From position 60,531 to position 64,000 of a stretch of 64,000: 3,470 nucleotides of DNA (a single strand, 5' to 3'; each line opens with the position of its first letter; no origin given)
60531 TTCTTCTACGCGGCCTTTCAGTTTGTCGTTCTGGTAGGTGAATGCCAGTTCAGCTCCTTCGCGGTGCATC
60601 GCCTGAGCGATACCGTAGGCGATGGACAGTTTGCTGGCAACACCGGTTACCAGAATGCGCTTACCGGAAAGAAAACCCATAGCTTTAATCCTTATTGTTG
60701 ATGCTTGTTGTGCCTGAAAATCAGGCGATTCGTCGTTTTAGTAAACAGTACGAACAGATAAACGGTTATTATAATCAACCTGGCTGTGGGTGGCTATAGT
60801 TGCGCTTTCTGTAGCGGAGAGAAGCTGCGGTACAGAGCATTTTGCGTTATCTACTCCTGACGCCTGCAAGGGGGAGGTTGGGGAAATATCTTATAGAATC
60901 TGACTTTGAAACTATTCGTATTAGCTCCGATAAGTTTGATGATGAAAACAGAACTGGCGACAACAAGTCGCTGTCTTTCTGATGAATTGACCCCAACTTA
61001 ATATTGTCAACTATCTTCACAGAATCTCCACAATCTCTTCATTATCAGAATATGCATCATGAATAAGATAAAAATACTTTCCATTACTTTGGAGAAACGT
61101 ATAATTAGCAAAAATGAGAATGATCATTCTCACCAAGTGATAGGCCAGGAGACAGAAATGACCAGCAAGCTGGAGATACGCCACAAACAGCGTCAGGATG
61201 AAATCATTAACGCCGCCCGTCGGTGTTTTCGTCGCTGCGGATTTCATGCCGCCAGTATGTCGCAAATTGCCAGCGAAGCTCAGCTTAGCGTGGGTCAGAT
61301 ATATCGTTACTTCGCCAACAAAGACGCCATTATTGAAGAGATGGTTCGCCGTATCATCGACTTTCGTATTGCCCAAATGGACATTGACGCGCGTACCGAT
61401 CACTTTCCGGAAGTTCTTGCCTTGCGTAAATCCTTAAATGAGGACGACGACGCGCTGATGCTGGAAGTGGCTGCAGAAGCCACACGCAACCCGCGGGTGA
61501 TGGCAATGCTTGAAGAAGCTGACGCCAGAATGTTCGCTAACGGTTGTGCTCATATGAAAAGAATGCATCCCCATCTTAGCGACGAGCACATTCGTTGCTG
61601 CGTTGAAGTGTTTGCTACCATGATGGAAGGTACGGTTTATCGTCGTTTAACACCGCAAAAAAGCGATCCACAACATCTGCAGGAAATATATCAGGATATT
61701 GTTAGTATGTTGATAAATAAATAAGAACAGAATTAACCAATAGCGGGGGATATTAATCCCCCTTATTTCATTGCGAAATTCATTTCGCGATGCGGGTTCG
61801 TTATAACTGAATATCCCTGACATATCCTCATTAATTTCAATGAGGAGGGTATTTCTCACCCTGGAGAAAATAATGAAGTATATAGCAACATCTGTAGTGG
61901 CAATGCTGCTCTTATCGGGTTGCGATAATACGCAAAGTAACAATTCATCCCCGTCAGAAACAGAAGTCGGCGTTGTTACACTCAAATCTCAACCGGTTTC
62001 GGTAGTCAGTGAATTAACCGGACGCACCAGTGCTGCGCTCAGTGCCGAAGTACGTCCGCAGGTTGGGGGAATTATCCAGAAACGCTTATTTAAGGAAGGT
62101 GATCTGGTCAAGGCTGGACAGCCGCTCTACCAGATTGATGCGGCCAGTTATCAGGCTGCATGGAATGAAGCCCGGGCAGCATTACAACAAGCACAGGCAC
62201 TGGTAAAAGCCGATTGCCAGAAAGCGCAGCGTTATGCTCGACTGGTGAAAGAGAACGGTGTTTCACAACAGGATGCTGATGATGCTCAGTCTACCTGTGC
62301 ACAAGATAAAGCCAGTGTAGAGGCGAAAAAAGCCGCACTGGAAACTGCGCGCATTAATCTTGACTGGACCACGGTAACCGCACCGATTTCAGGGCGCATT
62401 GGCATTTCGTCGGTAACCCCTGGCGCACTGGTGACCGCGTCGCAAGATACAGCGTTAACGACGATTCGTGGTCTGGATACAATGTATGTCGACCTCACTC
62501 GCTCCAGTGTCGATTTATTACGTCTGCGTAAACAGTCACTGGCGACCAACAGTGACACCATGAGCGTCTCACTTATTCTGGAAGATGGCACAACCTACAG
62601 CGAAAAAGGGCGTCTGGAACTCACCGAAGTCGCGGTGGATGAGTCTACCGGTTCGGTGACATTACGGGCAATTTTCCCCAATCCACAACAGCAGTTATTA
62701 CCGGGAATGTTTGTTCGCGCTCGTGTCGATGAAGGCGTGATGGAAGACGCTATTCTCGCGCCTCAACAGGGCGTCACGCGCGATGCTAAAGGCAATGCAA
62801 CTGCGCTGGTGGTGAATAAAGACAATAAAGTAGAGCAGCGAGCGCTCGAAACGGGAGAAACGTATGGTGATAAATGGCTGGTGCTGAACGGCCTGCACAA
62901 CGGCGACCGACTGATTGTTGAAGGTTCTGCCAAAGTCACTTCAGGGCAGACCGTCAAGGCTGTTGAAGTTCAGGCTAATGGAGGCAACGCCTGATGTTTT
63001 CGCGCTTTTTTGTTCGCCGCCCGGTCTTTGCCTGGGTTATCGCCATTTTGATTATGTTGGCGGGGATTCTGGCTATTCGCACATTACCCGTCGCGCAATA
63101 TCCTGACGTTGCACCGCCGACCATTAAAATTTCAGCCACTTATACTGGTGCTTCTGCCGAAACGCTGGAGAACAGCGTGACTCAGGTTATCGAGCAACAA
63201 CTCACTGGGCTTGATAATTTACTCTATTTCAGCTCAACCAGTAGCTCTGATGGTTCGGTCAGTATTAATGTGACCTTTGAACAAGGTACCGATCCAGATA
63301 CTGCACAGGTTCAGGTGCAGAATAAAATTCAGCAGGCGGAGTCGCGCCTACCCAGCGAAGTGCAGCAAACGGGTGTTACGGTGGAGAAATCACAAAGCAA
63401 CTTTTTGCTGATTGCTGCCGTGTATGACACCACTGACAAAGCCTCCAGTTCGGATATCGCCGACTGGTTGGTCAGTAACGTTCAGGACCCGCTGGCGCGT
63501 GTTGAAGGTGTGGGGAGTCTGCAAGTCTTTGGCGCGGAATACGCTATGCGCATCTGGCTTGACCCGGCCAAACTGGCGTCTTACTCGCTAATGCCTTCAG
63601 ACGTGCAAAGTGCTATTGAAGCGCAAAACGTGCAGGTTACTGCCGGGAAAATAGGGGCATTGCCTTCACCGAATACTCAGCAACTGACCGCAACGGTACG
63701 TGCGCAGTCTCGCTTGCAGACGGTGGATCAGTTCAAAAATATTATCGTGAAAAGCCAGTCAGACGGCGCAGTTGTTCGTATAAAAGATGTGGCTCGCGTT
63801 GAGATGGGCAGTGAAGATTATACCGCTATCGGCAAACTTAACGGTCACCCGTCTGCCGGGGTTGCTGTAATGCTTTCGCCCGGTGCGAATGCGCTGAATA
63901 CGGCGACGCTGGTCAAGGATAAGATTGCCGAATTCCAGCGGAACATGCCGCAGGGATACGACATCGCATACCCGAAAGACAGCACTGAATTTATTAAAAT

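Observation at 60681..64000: TetR-regulated AcrAB-like RND efflux cassette next to fabI in place of K-12 synteny, with a perfect 18-bp palindrome upstream of the regulator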

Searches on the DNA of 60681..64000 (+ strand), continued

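Call 70: search_dna_similar(query=window:61831-61880:+, collection=ecoli_genomes, mode=near, max_rows=6, max_evalue=0.01, rows=spread)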
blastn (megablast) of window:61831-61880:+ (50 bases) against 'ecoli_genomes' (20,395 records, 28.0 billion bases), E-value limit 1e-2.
Records with a match: 2025; places in all: 2025; records where one place covers at least 80% of the query: 2025.
Genomes with a match: 2025 of 5426; with a place that covers at least 80% of the query: 2025. Places per genome that has any: lowest 1, median 1, highest 1. On chromosomes: 2023 places; on plasmids: 2.
Best place of each record, by identity: >=99% 1198; 95-99% 827.
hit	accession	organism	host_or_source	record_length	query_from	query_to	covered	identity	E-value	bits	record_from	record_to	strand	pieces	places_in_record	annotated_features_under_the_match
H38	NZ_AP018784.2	Escherichia coli strain SK1144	-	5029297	1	50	100%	100.0%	5e-17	94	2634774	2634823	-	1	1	efflux RND transporter periplasmic adaptor subunit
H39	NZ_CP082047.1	Escherichia coli strain MS21199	Homo sapiens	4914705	1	50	100%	100.0%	5e-17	94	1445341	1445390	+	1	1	efflux RND transporter periplasmic adaptor subunit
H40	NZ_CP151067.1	Escherichia coli strain 21KM1392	Dog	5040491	1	50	100%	100.0%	5e-17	94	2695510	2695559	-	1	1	efflux RND transporter periplasmic adaptor subunit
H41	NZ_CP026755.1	Escherichia coli strain AR_0077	missing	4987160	1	50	100%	98.0%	2e-15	88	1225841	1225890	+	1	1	efflux RND transporter periplasmic adaptor subunit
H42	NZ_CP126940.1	Escherichia coli O2:K1:H7 strain APEC E18055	Gallus gallus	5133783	1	50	100%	98.0%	2e-15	88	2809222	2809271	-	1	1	efflux RND transporter periplasmic adaptor subunit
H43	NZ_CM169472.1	Escherichia coli strain ESDR8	hospital sewage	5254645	4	50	94%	97.9%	1e-13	82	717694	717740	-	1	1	efflux RND transporter periplasmic adaptor subunit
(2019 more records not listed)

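Call 71: get_annotated_region(hit=H41, flank=800)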
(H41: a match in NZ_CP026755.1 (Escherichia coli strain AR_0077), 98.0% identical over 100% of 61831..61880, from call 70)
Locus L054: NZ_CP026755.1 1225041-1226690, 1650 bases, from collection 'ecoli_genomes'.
description: Escherichia coli strain AR_0077 chromosome, complete genome
organism: Escherichia coli strain AR_0077 (NCBI taxid 562)
replicon: chromosome; assembly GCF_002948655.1
host: missing; source: missing; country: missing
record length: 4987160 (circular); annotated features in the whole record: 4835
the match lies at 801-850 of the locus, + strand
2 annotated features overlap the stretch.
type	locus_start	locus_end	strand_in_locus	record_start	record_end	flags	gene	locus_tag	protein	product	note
CDS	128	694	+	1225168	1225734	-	-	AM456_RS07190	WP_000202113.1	TetR/AcrR family transcriptional regulator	-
CDS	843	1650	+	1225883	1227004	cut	-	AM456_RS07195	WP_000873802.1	efflux RND transporter periplasmic adaptor subunit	-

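Call 72: get_annotated_region(hit=H42, flank=800)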
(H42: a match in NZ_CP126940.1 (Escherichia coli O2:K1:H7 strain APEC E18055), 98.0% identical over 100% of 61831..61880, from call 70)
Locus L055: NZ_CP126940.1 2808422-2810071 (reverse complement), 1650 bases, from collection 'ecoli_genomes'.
description: Escherichia coli O2:K1:H7 strain APEC E18055 chromosome, complete genome
organism: Escherichia coli O2:K1:H7 strain APEC E18055 (NCBI taxid 3050628)
replicon: chromosome; assembly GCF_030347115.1
host: Gallus gallus; source: Liver and spleen; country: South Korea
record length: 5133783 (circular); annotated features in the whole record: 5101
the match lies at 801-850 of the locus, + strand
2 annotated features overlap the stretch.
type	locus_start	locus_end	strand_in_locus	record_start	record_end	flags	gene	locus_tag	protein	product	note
CDS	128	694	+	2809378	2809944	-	-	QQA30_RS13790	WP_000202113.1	TetR/AcrR family transcriptional regulator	-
CDS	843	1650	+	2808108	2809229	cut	-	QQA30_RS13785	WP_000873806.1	efflux RND transporter periplasmic adaptor subunit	-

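Call 73: get_annotated_region(hit=H43, flank=800)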
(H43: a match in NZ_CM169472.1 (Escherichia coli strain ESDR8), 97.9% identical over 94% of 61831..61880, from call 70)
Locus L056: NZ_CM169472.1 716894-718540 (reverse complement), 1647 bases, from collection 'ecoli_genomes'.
description: Escherichia coli strain ESDR8 chromosome, whole genome shotgun sequence
organism: Escherichia coli strain ESDR8 (NCBI taxid 562)
replicon: chromosome; assembly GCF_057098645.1
host: -; source: hospital sewage; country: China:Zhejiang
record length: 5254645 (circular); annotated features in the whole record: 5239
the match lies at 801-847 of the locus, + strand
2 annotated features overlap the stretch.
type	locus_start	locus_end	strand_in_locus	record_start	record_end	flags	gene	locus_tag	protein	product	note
CDS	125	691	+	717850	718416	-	-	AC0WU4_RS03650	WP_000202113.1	TetR/AcrR family transcriptional regulator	-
CDS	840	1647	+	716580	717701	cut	-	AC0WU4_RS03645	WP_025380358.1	efflux RND transporter periplasmic adaptor subunit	-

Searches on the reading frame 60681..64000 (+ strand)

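Call 9: search_protein_families(proteins=[L001:14314-17418:+, L001:17425-18795:+, L001:18807-19967:+], library=ncbifam)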
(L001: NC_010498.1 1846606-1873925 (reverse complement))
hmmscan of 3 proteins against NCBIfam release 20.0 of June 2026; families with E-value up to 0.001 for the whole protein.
L001:14314-17418:+ (1035 aa): 14 families
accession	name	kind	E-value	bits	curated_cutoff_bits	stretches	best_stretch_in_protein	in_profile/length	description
TIGR00915.1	2A0602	subfamily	0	1553.4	940.35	1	2-1034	1-1039/1050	efflux RND transporter permease subunit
NF000282.2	RND_permease_1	subfamily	0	1501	1250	1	3-1025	1-1029/1029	multidrug efflux RND transporter permease subunit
NF007842.1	PRK10555.1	equivalog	0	1409.2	1854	1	3-1032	2-1035/1036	multidrug efflux RND transporter permease AcrD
NF011706.2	PRK15127.1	equivalog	0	1379.6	2150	1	4-1030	3-1036/1049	multidrug efflux RND transporter permease subunit AcrB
NF007131.0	PRK09577.1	equivalog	0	1183.1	1768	1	3-1034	2-1033/1045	multidrug efflux RND transporter permease subunit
NF000037.1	RND_perm_OqxB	exception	7e-254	845.2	2200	1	2-1029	3-1040/1050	multidrug efflux RND transporter permease subunit OqxB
NF033617.1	RND_permease_2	subfamily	2.8e-246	820.1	1250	1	3-1025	1-1009/1009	multidrug efflux RND transporter permease subunit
NF007133.0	PRK09579.1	equivalog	4.6e-178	593.9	1763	1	2-1025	3-1004/1017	multidrug efflux RND transporter permease subunit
NF007905.0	PRK10614.1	equivalog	5.2e-147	491.2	1774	1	4-1028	5-1013/1025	multidrug efflux RND transporter permease subunit MdtC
NF007798.0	PRK10503.1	equivalog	2e-143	479.2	1584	1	3-1028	13-1027/1040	MdtB/MuxB family multidrug efflux RND transporter permease subunit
TIGR00914.1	2A0601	subfamily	3.8e-115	385.8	701.45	1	11-1025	14-1037/1051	CusA/CzcA family heavy metal efflux RND transporter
TIGR00916.1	2A0604s01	subfamily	3.8e-10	39.8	148.6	2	338-486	87-230/231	SecD/SecF family protein translocase subunit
TIGR00921.1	2A067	subfamily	1.6e-06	26.4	351.9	1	340-496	193-345/733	hydrophobe/amphiphile efflux-3 (HAE3) family transporter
NF009585.0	PRK13024.1-5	equivalog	0.00074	17.6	1037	1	344-494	500-644/993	protein translocase subunit SecDF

L001:17425-18795:+ (457 aa): 11 families
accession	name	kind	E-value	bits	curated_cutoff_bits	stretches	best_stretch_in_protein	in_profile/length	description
TIGR01845.1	outer_NodT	subfamily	1.2e-111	373.8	210.05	1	9-452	3-460/460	efflux transporter outer membrane subunit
NF033143.1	efflux_OM_AdeK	equivalog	1.6e-96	324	900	1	11-454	18-463/480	multidrug efflux RND transporter AdeIJK outer membrane channel subunit AdeK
NF007347.1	PRK09837.1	subfamily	1.2e-94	317.8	598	1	5-453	7-459/461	Cu(I)/Ag(I) efflux RND transporter outer membrane protein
NF033142.1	efflux_OM_AdeC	exception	1e-92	311.2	975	1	14-454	21-463/465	multidrug efflux RND transporter AdeABC outer membrane channel subunit AdeC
TIGR01844.1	type_I_sec_TolC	subfamily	9.4e-51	173.1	225.15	1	56-450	4-398/414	TolC family outer membrane protein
NF047721.1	ToxDrgExpTdeA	equivalog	9.9e-35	120.3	550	1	14-451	18-451/455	toxin/drug exporter TdeA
NF007390.0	PRK09915.1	equivalog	5.4e-33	114.4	597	1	110-454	138-480/488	MdtP family multidrug efflux transporter outer membrane subunit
NF008524.1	PRK11459.1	equivalog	5.3e-27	94.7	650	1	10-453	16-476/478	multidrug resistance outer membrane protein MdtQ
NF007002.0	PRK09465.1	equivalog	2.2e-15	56.1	495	1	56-450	25-424/460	outer membrane channel protein TolC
NF052390.1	efflux_OMP_AbuO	equivalog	2e-11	43.3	700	1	147-448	129-429/447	multidrug efflux outer membrane protein AbuO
NF045679.1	DiMtlExpIhpA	equivalog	0.00084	18.1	650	0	57-242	33-216/424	divalent metal ion exporter subunit IhpA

L001:18807-19967:+ (387 aa): 71 families (the best 25 are shown)
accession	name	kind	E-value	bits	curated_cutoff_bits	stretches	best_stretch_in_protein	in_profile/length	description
NF053813.1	MFS_TcaB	equivalog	1.6e-94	316.9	475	1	7-382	6-384/396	putative multidrug effflux MFS transporter TcaB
TIGR00710.1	efflux_Bcr_CflA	subfamily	1.2e-83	281.7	200.9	1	7-378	5-380/385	Bcr/CflA family efflux MFS transporter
NF008314.0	PRK11102.1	equivalog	2e-67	228.2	303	1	4-382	7-390/396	Bcr/CflA family multidrug efflux MFS transporter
NF008270.1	PRK11043.1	equivalog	7.2e-48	163.6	430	1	10-377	8-376/382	purine nucleoside transporter PunC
NF008654.0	PRK11652.1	equivalog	1e-47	162.9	479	1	9-368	11-369/397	multidrug efflux MFS transporter EmrD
NF033134.0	cmlA_floR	equivalog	6.5e-44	150.9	450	1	20-339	23-342/388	CmlA/FloR family chloramphenicol efflux MFS transporter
NF007782.0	PRK10473.1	subfamily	4e-38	131.5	417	1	18-380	14-375/394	MdtL family multidrug efflux MFS transporter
NF041041.1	FslD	exception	3.6e-32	112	500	1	18-379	21-378/396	rhizoferrin import MFS transporter FslD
TIGR00880.1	2_A_01_02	superfamily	9.7e-29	100.3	131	1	51-185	3-141/141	multidrug resistance protein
NF012203.0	cmlB1_MFS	exception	1.7e-21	76.9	900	1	14-358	21-360/407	chloramphenicol efflux MFS transporter CmlB1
TIGR00711.1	efflux_EmrB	subfamily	2.6e-21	75.9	230.2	1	29-189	24-184/485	DHA2 family efflux MFS transporter permease subunit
NF052292.1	efflux_CraA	equivalog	7.8e-21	74.6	725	1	3-317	11-328/409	chloramphenicol efflux MFS transporter CraA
TIGR00895.1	2A0115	subfamily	1.3e-19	70.4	418.55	1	29-188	39-194/398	aromatic acid/H+ symport family MFS transporter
NF000509.1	efflux_CmlA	exception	2.1e-19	70.2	875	1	15-352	22-356/419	CmlA family chloramphenicol efflux MFS transporter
NF052222.1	UridTportUriT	equivalog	2.3e-19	69.7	600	1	9-190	10-193/463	uridine transporter UriT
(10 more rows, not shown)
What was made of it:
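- On HAE-1 RND multidrug permeases: NF000282 scores 1501 against 1250 (call 9).
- On Bcr/CflA-type MFS efflux pumps (EefD): 281.7 bits against 200.9 (call 9).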

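Call 58: search_solved_structures(query=L001:14314-17418:+, max_evalue=1e-100)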
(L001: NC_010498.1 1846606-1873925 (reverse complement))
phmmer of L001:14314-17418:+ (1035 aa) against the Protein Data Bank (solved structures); distinct sequences matched with E-value up to 1e-100: 72 (the best 60 are shown).
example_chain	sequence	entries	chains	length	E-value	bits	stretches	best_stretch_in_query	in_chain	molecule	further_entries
8ffk_A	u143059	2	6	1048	0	1292.2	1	4-1031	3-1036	Efflux pump membrane transporter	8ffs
8p1i_A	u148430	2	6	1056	0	1292.1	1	4-1031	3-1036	Efflux pump membrane transporter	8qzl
6z12_A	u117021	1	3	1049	0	1290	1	4-1031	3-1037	Efflux pump membrane transporter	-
7o3m_A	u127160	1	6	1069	0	1286.6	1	4-1030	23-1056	Efflux pump membrane transporter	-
7o3n_A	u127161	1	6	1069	0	1286.5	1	4-1030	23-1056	Efflux pump membrane transporter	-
4dx6_A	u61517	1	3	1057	0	1286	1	4-1030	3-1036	Acriflavine resistance protein B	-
5v5s_J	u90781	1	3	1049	0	1285.7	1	4-1030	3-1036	Multidrug efflux pump subunit AcrB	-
7b5p_B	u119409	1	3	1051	0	1285.6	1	4-1030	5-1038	Efflux pump membrane transporter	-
4c48_A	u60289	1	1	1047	0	1285.5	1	4-1030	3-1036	ACRIFLAVINE RESISTANCE PROTEIN B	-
1oy6_A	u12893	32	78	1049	0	1285.5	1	4-1030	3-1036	Acriflavine resistance protein B | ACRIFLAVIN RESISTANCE PROTEIN B | Multidrug efflux pump subunit AcrB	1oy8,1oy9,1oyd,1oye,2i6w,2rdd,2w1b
1iwg_A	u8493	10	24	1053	0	1285.5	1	4-1030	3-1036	AcrB | Acriflavine resistance protein B | Multidrug efflux pump subunit AcrB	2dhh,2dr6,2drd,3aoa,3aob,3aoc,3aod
2j8s_A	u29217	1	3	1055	0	1285.4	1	4-1030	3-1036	ACRIFLAVINE RESISTANCE PROTEIN B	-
2gif_A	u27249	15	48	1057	0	1285.4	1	4-1030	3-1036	Acriflavine resistance protein B | Multidrug efflux pump subunit AcrB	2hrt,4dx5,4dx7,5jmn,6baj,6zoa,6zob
6zoc_A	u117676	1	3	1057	0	1285.2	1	4-1030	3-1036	Multidrug efflux pump subunit AcrB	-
6q4n_A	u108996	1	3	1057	0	1283.6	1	4-1030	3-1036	Multidrug efflux pump subunit AcrB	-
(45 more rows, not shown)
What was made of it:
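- Closest known: AcrR/AcrAB-TolC and other TetR-controlled RND pumps. Same: EefB aligns end to end with solved AcrB and MexB structures (call 58).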
